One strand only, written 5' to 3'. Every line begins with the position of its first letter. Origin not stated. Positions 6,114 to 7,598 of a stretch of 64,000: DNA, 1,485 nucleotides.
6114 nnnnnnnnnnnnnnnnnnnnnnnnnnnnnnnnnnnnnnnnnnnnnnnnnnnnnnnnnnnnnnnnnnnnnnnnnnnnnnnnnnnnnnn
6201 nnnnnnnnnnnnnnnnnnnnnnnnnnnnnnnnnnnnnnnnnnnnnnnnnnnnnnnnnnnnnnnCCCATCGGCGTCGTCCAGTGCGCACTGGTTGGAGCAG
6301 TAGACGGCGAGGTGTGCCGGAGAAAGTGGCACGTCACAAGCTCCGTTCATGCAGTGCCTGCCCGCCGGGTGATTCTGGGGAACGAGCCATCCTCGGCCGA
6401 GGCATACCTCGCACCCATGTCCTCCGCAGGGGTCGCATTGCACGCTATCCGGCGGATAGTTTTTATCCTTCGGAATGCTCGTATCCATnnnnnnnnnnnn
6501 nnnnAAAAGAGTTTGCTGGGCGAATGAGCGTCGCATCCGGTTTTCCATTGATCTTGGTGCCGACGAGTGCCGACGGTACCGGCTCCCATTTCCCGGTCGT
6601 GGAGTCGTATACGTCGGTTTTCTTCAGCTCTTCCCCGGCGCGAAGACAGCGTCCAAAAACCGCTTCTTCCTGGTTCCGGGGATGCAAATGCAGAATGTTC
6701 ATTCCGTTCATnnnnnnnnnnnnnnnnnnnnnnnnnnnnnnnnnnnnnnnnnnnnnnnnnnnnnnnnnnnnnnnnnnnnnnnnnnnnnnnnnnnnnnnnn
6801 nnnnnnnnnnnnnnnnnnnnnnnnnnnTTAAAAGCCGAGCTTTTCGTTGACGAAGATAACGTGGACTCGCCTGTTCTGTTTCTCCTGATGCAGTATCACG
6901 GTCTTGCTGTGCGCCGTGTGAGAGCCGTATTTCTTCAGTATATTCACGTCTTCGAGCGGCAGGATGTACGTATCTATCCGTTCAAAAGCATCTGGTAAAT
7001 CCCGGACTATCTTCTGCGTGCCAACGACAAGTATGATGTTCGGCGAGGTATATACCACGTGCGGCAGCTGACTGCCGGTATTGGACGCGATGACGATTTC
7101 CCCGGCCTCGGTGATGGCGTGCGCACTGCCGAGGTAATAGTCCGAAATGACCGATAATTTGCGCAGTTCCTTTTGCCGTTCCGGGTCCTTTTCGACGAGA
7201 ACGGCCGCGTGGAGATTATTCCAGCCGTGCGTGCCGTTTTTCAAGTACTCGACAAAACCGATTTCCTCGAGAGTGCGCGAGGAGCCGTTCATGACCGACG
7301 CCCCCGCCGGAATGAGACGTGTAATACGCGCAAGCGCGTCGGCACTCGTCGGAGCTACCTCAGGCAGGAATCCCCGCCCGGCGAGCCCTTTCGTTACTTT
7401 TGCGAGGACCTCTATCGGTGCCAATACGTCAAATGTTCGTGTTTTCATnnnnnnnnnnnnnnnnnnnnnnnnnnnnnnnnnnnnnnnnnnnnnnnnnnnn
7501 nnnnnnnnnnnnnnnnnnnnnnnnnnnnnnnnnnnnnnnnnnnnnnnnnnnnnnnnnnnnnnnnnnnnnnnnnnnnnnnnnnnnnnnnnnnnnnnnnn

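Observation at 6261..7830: Accessory-looking cluster upstream of the heat-shock operon: DnaJ-zinc-finger-like mini-protein, LUD-domain protein and two paralogous ~65-aa genes with near-identical promoters and ribosome-binding sites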

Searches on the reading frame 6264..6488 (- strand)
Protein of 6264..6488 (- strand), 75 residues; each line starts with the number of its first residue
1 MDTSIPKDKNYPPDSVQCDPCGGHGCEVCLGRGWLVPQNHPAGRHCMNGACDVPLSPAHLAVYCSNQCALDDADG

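Call 4: search_protein_families(library=pfam, max_evalue=1, proteins=[window:6264-6488:-])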
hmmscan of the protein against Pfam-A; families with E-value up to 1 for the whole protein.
seq(75 aa): 0 families

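Call 5: search_protein_families(library=ncbifam, max_evalue=1, proteins=[window:6264-6488:-])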
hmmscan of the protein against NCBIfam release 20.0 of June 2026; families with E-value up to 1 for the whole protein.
seq(75 aa): 0 families

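Call 15: find_homologous_proteins(query=window:6264-6488:-, max_evalue=0.01)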
Query seq(75 aa) (75 aa): 28 proteins with E <= 0.01 among 28 candidates.
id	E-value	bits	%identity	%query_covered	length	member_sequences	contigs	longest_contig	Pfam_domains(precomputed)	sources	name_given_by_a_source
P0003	2.2e-47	177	100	100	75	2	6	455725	-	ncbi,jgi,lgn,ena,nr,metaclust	ncbi:MAG: hypothetical protein UY97_C0005G0020 [Parcubacteria group bacterium GW2011_GWB1_57_6]|nr:M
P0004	4.1e-36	141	81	100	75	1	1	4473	-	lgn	-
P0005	2.3e-28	116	70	92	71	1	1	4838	-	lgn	-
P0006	6.8e-28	114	72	92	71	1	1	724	-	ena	-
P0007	5.1e-26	108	65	92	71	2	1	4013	-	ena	-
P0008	1.5e-25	107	71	93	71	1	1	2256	-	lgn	-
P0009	6.1e-25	105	66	93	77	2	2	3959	-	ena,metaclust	metaclust:\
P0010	3.8e-23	99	64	92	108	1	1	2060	-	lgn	-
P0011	5.8e-23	99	62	92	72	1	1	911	-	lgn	-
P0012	1.9e-22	97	62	92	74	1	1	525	-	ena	-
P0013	2.0e-22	97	61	93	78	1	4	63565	-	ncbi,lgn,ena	-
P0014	2.8e-22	96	64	92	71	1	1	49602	-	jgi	jgi:hypothetical protein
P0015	1.1e-21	95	64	92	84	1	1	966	-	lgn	-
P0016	1.2e-21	95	64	92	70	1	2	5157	-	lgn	-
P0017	1.2e-21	94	65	92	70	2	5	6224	-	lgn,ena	-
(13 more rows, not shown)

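Call 16: find_encoding_contigs(protein=P0013, flank=5000, max_places=2)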
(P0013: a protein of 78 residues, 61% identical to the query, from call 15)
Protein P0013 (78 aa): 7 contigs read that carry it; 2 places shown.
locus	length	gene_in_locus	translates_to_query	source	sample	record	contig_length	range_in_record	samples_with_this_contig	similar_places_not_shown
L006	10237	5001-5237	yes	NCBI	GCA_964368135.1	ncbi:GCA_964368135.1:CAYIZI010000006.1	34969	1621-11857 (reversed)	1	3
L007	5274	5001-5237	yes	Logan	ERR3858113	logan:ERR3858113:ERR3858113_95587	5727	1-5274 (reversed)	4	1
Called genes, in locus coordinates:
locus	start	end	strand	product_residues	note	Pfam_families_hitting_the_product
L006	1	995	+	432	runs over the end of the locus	PF22053:DUF6938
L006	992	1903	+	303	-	-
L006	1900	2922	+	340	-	PF02449:Glyco_hydro_42 (faint)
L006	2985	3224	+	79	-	-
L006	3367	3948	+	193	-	PF09568:RE_MjaI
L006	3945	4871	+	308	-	PF01555:N6_N4_Mtase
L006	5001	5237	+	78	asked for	-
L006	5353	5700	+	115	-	-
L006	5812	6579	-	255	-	PF08308:PEGA (faint)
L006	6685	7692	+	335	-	PF00022:Actin, PF06723:MreB_Mbl, PF00012:HSP70, PF14450:FtsA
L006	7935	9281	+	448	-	PF13439:Glyco_transf_4, PF00534:Glycos_transf_1, PF13692:Glyco_trans_1_4, PF13524:Glyco_trans_1_2 (weak)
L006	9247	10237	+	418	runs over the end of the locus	PF22694:CtpB_N-like, PF00595:PDZ, PF13180:PDZ_2, PF17820:PDZ_6, PF03572:Peptidase_S41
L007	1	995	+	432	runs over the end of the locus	PF22053:DUF6938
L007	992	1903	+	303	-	-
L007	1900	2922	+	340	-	PF02449:Glyco_hydro_42 (faint)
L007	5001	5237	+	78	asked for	-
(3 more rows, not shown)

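Call 17: find_encoding_contigs(protein=P0014, flank=5000, max_places=2)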
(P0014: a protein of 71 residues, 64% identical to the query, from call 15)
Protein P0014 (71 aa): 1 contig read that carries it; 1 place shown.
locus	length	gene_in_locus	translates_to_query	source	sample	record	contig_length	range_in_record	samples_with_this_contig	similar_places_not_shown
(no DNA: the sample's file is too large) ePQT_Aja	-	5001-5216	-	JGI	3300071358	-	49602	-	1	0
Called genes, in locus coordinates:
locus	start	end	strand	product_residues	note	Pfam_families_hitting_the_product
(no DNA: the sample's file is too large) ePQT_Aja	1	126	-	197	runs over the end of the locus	PF13023:HD_3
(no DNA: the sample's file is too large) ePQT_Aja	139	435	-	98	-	PF07883:Cupin_2 (weak)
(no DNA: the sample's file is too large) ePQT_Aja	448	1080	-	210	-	PF00753:Lactamase_B, PF13483:Lactamase_B_3, PF23023:Anti-Pycsar_Apyc1 (faint), PF12706:Lactamase_B_2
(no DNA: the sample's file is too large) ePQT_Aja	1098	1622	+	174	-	PF03473:MOSC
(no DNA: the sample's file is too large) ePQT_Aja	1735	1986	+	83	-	PF13376:OmdA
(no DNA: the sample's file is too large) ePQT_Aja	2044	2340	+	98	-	PF08922:DUF1905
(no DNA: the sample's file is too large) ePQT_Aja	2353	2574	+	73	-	-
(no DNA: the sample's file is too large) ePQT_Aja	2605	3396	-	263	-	PF01061:ABC2_membrane, PF12698:ABC2_membrane_3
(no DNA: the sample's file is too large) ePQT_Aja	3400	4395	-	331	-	PF00005:ABC_tran, PF13304:AAA_21 (weak), PF13732:DrrA1-3_C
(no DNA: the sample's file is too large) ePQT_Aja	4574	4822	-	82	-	PF04149:DUF397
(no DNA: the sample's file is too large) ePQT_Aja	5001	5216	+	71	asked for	-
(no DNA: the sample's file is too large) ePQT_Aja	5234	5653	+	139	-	-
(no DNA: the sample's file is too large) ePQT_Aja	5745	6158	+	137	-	PF00903:Glyoxalase, PF06983:3-dmu-9_3-mt (weak)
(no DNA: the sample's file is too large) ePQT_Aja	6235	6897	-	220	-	PF01471:PG_binding_1, PF16656:Pur_ac_phosph_N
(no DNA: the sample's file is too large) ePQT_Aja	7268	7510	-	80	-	PF04226:Transgly_assoc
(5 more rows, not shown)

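Call 18: find_encoding_contigs(protein=P0004, flank=5000, max_places=2)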
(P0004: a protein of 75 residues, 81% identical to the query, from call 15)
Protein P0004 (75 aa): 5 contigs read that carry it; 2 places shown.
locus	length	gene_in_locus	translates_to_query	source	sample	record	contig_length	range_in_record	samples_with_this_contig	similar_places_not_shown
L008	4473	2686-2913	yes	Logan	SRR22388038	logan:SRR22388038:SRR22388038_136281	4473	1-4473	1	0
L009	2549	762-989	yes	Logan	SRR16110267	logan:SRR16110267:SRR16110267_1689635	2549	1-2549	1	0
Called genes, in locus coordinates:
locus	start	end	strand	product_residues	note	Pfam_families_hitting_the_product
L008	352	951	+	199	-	-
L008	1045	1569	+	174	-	-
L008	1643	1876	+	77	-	-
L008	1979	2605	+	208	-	PF02589:LUD_dom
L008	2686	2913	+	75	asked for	-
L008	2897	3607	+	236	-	-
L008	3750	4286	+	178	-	PF01025:GrpE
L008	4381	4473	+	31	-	?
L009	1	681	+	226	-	?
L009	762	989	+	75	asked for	-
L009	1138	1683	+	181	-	-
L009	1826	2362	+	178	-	PF01025:GrpE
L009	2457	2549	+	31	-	?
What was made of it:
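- On LutABC lactate-utilisation system: The same B-LUD-Cys-rich arrangement occurs in L008 (call 18).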

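Call 33: search_protein_families(library=phrogs, alignment_id=A2, max_evalue=0.01)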
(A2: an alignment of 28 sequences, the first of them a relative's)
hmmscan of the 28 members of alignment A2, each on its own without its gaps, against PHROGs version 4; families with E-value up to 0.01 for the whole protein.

A. member 1, P0003 (75 aa): 0 families

B. families by the number of members that match (of 28 scanned): 4 families
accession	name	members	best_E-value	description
phrog_27963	-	1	0.00098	-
phrog_19793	-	1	0.0016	-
phrog_1271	-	1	0.0053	HNH endonuclease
phrog_54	-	1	0.0071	DksA-like zinc-finger protein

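Call 85: search_protein_families(library=pfam, alignment_id=A2, max_evalue=1)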
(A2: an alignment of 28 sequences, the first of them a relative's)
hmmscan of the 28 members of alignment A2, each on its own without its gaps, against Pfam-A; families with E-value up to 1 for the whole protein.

A. member 1, P0003 (75 aa): 0 families

B. families by the number of members that match (of 28 scanned): 19 families
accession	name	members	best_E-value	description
PF01485.27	IBR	14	0.0038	IBR domain, a half RING-finger domain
PF09889.16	DUF2116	5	0.0087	Probable treble clef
PF12855.13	Ecl1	4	0.065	TORC1 inhibitor Ecl family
PF13240.11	Zn_Ribbon_1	3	0.11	zinc-ribbon domain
PF01667.23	Ribosomal_S27e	2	0.0064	Ribosomal protein S27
PF01753.24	zf-MYND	2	0.037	MYND finger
PF24458.1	DUF7573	2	0.076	Domain of unknown function (DUF7573)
PF19134.6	DUF5817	2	0.62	Domain of unknown function (DUF5817)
PF18439.7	zf_UBZ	2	0.84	Ubiquitin-Binding Zinc Finger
PF22628.2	zf-CCCH_10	1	0.015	ZAP-like CCCH zinc finger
PF22415.1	PSV_ORF131-like_dom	1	0.08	PSV_Hypothetical protein ORF131-like domain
PF12773.13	DZR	1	0.11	Double zinc ribbon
PF03010.19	GP4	1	0.11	GP4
PF18256.6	HscB_4_cys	1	0.14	Co-chaperone HscB tetracysteine metal binding motif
PF21002.2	TMEM106_N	1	0.17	Transmembrane protein 106 N-terminal region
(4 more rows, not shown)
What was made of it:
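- The C-terminal half of the Cys-rich protein resembles treble-clef zinc sites: DUF2116, IBR and zf-MYND, all sub-threshold (call 85).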

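Call 86: search_solved_structures(query=A2, max_evalue=10, show_alignments=3)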
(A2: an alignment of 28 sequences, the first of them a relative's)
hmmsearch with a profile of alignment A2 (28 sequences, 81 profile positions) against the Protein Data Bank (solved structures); distinct sequences matched with E-value up to 10: 7.
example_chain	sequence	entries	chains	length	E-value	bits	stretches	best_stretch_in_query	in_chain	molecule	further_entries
4p71_C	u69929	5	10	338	0.0018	21.4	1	19-39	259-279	Phenylalanine--tRNA ligase alpha subunit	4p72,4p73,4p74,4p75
2rhq_A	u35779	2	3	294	0.0065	19.6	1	19-39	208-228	Phenylalanyl-tRNA synthetase alpha chain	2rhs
1hyi_A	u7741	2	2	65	0.11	15.7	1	15-56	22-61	ENDOSOME-ASSOCIATED PROTEIN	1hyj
9ci7_B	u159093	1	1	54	0.25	14.5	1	48-76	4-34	TOX high mobility group box family member 4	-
1joc_A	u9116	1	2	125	0.34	14.1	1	16-55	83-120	Early Endosomal Autoantigen 1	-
2yw8_A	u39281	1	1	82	1.9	11.7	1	19-56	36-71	RUN and FYVE domain-containing protein 1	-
2yqm_A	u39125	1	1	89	2.1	11.6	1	19-56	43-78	RUN and FYVE domain-containing protein 1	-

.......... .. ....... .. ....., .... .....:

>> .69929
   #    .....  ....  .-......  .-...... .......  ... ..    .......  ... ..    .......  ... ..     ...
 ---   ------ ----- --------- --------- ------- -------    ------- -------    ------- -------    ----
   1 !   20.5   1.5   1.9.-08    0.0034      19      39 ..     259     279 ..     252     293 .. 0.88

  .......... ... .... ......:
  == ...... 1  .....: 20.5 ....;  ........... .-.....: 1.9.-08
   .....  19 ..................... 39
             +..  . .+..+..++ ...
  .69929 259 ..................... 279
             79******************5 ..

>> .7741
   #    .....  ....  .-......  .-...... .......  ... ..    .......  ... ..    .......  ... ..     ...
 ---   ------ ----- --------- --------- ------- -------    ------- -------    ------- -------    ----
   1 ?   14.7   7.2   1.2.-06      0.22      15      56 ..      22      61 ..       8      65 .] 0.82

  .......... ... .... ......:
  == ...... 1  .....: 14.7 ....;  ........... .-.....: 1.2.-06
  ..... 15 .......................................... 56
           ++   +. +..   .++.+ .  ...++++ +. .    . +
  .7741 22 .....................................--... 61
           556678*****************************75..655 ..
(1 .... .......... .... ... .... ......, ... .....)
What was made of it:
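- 6261..6488 (-): Cys-rich protein, 75 aa: N-terminal C-x2-C-x4-C-x2-C knuckle (two abutting CxxCxGxG) plus a C-terminal C-x4-C-x12-C-x3-C site. Co-transcribed with A. PheS zinc-knuckle match, E 0.002 (call 86).
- Closest known: Zinc knuckle of bacterial phenylalanyl-tRNA synthetase alpha subunit. Same: This is the best sequence match of the Cys-rich family profile: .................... against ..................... (E 0.002; call 86).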

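Call 98: search_protein_families(library=padloc, max_evalue=0.01, proteins=[window:6264-6488:-])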
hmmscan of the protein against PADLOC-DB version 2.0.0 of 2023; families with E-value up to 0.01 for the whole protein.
seq(75 aa): 0 families

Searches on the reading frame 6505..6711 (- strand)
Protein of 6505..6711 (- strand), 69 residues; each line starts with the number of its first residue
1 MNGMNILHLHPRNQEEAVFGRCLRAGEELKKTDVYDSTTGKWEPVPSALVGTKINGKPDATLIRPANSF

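Call 4: search_protein_families(library=pfam, max_evalue=1, proteins=[window:6505-6711:-])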
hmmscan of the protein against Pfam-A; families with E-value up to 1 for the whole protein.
seq(69 aa): 2 families
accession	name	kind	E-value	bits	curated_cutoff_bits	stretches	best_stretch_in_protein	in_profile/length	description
PF01344.31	Kelch_1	-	0.0052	16.7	20.1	1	27-47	24-44/46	Kelch motif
PF13415.12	Kelch_3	-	0.24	12.1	22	1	24-47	12-35/48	Galactose oxidase, central domain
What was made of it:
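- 6502..6711 (-): Paralog A, 69 aa (66 aa if ATG 6702 is used): canonical subtype of the family (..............). Kelch_1 at 16.7 bits, below the 20.1 cutoff (call 4).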

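Call 5: search_protein_families(library=ncbifam, max_evalue=1, proteins=[window:6505-6711:-])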
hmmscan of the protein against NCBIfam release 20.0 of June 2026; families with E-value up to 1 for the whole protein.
seq(69 aa): 0 families

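Call 11: find_homologous_proteins(query=window:6505-6711:-, max_evalue=0.01)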
Query seq(69 aa) (69 aa): 1 proteins with E <= 0.01 among 1 candidates.
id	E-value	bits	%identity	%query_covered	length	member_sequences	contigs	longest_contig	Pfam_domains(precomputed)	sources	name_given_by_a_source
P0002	7.7e-40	151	100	100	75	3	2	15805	-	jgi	-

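Call 71: search_dna_similar(query=window:6505-6711:-, collection=phages, mode=protein, max_evalue=1)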
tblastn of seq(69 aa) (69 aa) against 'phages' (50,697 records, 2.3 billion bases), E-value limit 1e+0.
No match.

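Call 72: search_dna_similar(query=window:6505-6711:-, collection=plasmids, mode=protein, max_evalue=1)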
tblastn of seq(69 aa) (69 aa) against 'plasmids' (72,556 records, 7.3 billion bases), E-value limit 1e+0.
Records with a match: 1; places in all: 1; records where one place covers at least 80% of the query: 0.
Best place of each record, by identity: <60% 1.
By first word of the organism name: Vibrio 1.
By predicted mobility (MOB-suite, as given by PLSDB): non-mobilizable 1.
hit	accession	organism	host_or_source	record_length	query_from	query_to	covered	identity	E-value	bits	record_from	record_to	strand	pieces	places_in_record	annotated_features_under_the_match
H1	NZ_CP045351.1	Vibrio aquimaris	pure culture,Non-filtered water from ...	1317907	13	46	49%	41.2%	7e-1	34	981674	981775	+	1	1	none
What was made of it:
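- Tried and rejected: No match among phage records, and one chance-level match among plasmids (calls 71, 72).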

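Call 98: search_protein_families(library=padloc, max_evalue=0.01, proteins=[window:6505-6711:-])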
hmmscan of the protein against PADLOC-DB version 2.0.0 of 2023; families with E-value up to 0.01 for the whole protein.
seq(69 aa): 0 families

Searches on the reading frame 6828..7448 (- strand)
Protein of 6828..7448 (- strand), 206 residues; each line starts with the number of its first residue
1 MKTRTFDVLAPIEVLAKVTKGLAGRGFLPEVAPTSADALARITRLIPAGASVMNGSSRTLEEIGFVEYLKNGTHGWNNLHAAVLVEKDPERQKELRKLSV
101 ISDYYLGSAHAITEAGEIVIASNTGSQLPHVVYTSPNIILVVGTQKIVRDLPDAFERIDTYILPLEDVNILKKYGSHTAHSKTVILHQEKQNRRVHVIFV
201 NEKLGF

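Call 4: search_protein_families(library=pfam, max_evalue=1, proteins=[window:6828-7448:-])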
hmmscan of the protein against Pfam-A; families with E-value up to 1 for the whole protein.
window:6828-7448:- (206 aa): 1 family
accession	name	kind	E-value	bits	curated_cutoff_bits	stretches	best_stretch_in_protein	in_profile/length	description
PF02589.21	LUD_dom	-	1.9e-27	96.6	22.6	1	16-200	2-189/189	LUD domain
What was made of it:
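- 6828..7448 (-): Stand-alone LUD-domain protein, 206 aa. PF02589, E 1.9e-27, 96.6 bits against a cutoff of 22.6 (call 4).
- Checked: The LUD gene (6828-7448) matches PF02589 at E 1.9e-27 (call 4).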

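Call 5: search_protein_families(library=ncbifam, max_evalue=1, proteins=[window:6828-7448:-])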
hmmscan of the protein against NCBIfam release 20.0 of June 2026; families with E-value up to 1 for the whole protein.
window:6828-7448:- (206 aa): 1 family
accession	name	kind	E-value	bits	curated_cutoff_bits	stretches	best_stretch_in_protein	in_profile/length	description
NF045670.1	quin_L_LdhH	equivalog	1.7e-05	23.3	800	1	107-202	196-289/706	L-lactate dehydrogenase (quinone) large subunit LdhH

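Call 98: search_protein_families(library=padloc, max_evalue=0.01, proteins=[window:6828-7448:-])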
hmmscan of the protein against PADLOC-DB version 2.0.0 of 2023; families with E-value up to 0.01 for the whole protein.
window:6828-7448:- (206 aa): 0 families
